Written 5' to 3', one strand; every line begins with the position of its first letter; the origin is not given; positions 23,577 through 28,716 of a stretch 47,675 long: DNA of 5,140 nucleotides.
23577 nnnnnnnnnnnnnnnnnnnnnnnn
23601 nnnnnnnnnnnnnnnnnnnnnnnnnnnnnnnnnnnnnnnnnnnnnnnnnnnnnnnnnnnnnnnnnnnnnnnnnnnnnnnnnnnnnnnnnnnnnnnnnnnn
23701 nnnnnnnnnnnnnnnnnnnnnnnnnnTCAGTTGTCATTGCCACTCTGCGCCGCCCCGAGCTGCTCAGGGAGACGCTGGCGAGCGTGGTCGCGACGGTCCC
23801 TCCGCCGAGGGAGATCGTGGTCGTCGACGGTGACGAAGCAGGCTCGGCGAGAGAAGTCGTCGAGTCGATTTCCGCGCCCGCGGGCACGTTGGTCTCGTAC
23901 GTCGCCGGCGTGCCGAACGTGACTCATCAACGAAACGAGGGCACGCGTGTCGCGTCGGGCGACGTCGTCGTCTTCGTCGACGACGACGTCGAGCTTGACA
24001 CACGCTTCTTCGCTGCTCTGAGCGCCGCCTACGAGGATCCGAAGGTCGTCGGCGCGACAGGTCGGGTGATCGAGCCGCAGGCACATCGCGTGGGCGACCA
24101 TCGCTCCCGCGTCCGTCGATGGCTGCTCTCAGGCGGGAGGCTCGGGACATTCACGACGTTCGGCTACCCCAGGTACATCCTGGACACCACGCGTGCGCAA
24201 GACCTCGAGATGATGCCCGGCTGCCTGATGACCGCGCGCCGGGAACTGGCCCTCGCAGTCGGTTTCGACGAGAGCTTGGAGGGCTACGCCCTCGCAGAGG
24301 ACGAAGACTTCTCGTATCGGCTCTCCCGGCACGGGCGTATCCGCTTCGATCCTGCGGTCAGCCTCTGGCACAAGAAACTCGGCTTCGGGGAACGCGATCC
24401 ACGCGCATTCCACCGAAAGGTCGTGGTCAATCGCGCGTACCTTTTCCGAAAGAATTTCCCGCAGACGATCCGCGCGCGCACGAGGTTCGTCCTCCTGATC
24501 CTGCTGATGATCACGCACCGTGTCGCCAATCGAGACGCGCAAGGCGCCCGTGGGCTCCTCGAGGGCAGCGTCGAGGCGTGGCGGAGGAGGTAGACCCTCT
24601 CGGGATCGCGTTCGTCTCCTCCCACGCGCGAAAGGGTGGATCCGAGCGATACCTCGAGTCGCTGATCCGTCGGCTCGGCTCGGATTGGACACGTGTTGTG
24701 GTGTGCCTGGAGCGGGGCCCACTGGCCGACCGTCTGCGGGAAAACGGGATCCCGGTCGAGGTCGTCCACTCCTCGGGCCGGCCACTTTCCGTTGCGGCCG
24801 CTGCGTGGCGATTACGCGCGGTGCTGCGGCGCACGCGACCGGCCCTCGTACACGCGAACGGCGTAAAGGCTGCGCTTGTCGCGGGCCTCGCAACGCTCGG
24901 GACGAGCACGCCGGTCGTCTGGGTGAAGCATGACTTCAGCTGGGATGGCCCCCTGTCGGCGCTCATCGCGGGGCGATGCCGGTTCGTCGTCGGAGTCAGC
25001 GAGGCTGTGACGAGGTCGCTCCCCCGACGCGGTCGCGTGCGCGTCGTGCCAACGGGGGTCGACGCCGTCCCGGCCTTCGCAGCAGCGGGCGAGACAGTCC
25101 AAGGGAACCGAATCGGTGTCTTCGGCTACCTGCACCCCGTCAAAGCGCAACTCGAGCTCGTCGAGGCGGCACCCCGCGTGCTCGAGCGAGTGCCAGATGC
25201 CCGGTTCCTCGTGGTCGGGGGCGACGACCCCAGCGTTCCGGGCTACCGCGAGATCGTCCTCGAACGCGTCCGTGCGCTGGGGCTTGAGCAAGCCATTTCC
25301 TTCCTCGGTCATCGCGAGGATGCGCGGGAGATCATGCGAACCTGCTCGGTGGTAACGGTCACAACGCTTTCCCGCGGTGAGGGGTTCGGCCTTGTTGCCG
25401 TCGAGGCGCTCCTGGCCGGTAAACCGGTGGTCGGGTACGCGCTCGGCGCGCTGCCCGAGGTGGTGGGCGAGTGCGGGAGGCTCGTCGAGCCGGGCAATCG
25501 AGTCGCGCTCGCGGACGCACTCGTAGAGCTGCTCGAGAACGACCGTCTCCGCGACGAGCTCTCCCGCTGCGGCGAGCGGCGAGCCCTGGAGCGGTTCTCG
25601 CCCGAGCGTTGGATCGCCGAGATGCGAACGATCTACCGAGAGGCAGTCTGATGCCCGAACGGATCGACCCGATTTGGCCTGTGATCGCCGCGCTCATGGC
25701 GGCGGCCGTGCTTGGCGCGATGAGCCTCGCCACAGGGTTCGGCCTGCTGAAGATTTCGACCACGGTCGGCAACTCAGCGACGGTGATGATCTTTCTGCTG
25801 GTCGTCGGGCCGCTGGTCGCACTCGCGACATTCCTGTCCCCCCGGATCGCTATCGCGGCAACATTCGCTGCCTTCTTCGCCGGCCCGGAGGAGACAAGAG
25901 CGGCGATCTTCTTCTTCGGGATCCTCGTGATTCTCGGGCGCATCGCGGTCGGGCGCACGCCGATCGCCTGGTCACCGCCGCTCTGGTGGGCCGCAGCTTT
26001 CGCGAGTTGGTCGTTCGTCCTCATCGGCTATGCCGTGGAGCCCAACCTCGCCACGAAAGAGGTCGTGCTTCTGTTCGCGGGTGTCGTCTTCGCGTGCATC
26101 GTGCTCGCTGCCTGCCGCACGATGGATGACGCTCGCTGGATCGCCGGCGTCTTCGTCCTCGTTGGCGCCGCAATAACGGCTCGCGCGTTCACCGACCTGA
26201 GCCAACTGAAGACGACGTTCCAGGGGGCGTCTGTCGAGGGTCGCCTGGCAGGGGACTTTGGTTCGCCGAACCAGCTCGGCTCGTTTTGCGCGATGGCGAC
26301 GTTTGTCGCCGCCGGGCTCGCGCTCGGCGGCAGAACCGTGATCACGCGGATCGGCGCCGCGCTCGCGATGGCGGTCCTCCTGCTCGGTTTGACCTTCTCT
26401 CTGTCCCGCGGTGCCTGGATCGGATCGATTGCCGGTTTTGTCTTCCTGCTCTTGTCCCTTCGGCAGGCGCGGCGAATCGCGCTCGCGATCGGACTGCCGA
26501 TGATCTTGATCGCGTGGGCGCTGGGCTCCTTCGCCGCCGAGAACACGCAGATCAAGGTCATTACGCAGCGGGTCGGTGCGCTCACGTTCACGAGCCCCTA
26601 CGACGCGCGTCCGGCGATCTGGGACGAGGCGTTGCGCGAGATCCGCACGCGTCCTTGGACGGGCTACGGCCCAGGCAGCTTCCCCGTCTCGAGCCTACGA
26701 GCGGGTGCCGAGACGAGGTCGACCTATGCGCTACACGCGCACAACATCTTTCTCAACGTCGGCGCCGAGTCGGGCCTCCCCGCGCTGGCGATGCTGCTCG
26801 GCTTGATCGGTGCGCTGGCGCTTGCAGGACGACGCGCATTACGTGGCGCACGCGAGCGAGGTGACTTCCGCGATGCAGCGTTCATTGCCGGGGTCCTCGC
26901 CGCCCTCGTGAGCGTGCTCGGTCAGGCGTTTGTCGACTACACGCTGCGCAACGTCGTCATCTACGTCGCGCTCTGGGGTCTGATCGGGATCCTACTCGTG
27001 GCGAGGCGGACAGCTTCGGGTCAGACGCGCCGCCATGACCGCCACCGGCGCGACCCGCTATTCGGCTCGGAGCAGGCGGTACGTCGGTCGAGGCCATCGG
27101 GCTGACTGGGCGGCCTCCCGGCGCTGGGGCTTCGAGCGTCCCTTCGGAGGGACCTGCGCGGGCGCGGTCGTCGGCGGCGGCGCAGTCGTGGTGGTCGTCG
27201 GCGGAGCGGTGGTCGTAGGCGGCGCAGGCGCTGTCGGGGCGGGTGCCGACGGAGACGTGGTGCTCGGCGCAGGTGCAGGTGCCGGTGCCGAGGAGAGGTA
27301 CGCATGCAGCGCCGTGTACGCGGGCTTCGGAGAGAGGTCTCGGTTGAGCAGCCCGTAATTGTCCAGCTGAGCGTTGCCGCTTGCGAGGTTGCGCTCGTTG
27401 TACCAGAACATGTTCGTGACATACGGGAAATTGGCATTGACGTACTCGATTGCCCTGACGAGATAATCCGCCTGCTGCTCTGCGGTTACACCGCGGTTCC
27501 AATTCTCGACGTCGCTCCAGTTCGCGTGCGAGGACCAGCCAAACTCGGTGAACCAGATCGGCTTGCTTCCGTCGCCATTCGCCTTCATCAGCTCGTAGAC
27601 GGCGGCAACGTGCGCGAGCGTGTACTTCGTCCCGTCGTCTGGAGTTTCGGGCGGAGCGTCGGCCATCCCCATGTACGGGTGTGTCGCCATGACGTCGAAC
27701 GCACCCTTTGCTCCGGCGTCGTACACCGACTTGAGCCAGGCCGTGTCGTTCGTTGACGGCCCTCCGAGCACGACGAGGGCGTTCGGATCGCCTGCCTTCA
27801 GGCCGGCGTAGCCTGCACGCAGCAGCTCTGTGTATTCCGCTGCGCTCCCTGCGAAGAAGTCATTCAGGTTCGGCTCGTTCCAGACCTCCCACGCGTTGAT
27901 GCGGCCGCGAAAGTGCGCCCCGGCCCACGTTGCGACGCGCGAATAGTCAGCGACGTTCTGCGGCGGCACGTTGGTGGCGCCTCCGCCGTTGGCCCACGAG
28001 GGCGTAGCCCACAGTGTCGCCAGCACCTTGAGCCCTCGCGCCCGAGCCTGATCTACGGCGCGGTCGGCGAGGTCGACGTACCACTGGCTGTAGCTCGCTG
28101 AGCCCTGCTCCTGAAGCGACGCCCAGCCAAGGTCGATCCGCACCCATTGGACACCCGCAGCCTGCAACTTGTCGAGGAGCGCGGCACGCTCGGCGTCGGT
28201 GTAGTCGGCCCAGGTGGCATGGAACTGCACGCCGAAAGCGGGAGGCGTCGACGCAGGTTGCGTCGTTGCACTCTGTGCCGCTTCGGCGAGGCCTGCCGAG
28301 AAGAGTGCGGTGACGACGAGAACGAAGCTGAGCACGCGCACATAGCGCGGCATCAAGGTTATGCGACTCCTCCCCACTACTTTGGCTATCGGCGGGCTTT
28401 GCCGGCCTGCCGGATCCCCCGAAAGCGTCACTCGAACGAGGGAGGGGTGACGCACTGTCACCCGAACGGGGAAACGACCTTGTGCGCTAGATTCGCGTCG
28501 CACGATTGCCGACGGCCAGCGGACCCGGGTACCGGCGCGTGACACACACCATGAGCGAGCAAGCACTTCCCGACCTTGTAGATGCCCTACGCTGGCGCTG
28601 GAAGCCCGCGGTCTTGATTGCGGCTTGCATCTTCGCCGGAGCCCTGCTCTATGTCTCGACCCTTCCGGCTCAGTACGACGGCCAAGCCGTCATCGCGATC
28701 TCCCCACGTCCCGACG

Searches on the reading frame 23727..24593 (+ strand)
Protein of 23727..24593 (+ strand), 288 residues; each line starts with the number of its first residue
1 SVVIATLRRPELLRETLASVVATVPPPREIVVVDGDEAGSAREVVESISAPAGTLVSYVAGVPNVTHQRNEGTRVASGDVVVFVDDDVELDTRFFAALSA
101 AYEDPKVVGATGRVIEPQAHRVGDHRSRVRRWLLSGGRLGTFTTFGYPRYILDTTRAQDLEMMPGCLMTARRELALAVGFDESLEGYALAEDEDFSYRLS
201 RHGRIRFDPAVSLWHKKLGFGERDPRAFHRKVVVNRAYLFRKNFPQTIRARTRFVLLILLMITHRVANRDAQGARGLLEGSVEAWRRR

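Call 34: search_protein_families(library=ncbifam, proteins=[window:23727-24593:+], max_evalue=0.00001)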
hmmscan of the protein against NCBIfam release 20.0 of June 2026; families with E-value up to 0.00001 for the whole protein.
window:23727-24593:+ (288 aa): 6 families
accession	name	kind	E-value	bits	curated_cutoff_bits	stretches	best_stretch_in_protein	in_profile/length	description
NF038299.1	EPS_HpsN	equivalog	6.2e-22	78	425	1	1-215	4-220/317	hormogonium polysaccharide biosynthesis glycosyltransferase HpsN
TIGR03965.1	mycofact_glyco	equivalog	2.7e-16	59.5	280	1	1-216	77-281/467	mycofactocin biosynthesis glycosyltransferase MftF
NF041875.1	EPS_EpsD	equivalog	4.3e-13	49.3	370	1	1-216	2-207/325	exopolysaccharide biosynthesis glycosyltransferase EpsD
NF041394.1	GtaseAglG_Halo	equivalog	1.3e-10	41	440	1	2-115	5-120/304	glucosyl-dolichyl phosphate glucuronosyltransferase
TIGR04283.1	glyco_like_mftF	equivalog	8.6e-09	35.3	182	1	1-106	2-101/221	TIGR04283 family arsenosugar biosynthesis glycosyltransferase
NF050050.1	ProtGlycPglI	equivalog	8.8e-06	25.3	500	0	1-92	5-98/306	GalNAc(5)-diNAcBac-PP-undecaprenol beta-1,3-glucosyltransferase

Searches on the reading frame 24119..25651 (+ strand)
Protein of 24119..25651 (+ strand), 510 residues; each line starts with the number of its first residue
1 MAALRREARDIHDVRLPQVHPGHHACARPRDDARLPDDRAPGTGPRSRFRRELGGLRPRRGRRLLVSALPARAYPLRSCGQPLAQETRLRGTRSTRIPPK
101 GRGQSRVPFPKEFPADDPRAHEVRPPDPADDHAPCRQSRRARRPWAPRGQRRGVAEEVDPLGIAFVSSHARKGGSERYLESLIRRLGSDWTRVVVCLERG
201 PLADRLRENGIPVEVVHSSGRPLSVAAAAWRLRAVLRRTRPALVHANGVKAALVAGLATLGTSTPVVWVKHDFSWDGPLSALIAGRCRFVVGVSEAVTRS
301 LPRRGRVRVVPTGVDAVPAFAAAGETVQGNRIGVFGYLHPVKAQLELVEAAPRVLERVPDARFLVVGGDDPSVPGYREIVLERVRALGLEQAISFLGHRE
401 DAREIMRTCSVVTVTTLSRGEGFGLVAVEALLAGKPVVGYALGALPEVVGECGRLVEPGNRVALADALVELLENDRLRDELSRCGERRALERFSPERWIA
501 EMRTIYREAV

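Call 8: search_protein_families(library=pfam, proteins=[window:24119-25651:+], max_evalue=0.001)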
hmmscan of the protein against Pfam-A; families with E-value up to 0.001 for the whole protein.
window:24119-25651:+ (510 aa): 6 families
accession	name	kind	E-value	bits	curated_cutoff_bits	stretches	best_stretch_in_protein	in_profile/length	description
PF13692.12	Glyco_trans_1_4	-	1.7e-28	100.1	27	1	330-474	2-142/142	Glycosyl transferases group 1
PF00534.26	Glycos_transf_1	-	7.7e-23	81.3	26.4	1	329-485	15-169/172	Glycosyl transferases group 1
PF13439.12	Glyco_transf_4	-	3.5e-17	63.4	28.5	1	173-315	2-167/170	Glycosyltransferase Family 4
PF13579.12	Glyco_trans_4_4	-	1.2e-10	42.4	29.7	1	173-312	1-157/158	Glycosyl transferase 4-like domain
PF20706.3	GT4-conflict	-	9e-06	25.3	26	1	286-438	146-309/385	Family 4 Glycosyltransferase in conflict systems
PF13477.12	Glyco_trans_4_2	-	0.00059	20.5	23.4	1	181-270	15-106/139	Glycosyl transferase 4-like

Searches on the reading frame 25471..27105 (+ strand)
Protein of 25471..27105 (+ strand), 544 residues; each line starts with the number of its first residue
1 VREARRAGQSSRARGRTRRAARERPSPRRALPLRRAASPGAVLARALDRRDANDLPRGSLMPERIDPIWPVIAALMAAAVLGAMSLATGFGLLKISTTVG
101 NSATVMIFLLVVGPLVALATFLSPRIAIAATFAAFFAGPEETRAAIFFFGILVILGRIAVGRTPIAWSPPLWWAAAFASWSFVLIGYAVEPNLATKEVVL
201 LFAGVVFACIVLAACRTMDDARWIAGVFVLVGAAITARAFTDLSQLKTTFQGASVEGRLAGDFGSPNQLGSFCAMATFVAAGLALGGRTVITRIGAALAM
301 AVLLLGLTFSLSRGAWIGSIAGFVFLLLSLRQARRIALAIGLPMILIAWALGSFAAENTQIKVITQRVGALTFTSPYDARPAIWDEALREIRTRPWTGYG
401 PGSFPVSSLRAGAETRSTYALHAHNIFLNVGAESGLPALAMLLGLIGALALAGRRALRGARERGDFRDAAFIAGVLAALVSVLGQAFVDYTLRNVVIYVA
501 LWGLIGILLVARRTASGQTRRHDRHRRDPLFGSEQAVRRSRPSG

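Call 8: search_protein_families(library=pfam, proteins=[window:25471-27105:+], max_evalue=0.001)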
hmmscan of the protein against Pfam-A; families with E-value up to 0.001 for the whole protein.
window:25471-27105:+ (544 aa): 2 families
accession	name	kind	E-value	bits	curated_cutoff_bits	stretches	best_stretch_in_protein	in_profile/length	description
PF04932.20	Wzy_C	-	5e-22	78.7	31.7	1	298-443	1-149/149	O-Antigen ligase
PF10328.15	7TM_GPCR_Srx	-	0.00036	20.6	23.8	1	75-127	13-67/263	Serpentine type 7TM GPCR chemoreceptor Srx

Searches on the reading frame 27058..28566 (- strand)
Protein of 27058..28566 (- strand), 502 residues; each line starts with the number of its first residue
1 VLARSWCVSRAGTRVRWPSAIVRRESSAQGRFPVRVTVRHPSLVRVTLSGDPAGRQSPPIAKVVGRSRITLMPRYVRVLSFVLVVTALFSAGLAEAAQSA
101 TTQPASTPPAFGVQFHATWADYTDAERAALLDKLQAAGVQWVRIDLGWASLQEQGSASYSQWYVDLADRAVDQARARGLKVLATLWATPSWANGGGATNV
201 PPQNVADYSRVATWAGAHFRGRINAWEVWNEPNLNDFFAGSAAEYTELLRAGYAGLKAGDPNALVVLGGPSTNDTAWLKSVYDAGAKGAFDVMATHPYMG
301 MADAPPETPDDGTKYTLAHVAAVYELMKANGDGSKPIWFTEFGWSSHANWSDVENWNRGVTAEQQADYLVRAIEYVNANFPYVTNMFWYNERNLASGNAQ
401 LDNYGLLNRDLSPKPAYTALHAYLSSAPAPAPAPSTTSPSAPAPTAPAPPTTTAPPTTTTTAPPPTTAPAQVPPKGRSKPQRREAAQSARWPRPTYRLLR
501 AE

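Call 8: search_protein_families(library=pfam, proteins=[window:27058-28566:-], max_evalue=0.001)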
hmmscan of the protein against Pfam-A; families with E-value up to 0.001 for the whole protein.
window:27058-28566:- (502 aa): 5 families
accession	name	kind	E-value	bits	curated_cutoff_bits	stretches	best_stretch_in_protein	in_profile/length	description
PF00150.24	Cellulase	-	2.3e-10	40.8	23.5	1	111-388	11-266/272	Cellulase (glycosyl hydrolase family 5)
PF01229.23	Glyco_hydro_39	-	3.9e-10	39.6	26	1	226-421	152-345/472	Glycosyl hydrolases family 39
PF11790.14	Glyco_hydro_cc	-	2.1e-07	31.2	21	1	229-399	72-218/237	Glycosyl hydrolase catalytic core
PF00232.24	Glyco_hydro_1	-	0.00013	20.9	22.6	1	134-237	67-171/453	Glycosyl hydrolase family 1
PF07745.19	Glyco_hydro_53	-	0.00041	19.9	24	0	123-195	22-95/340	Glycosyl hydrolase family 53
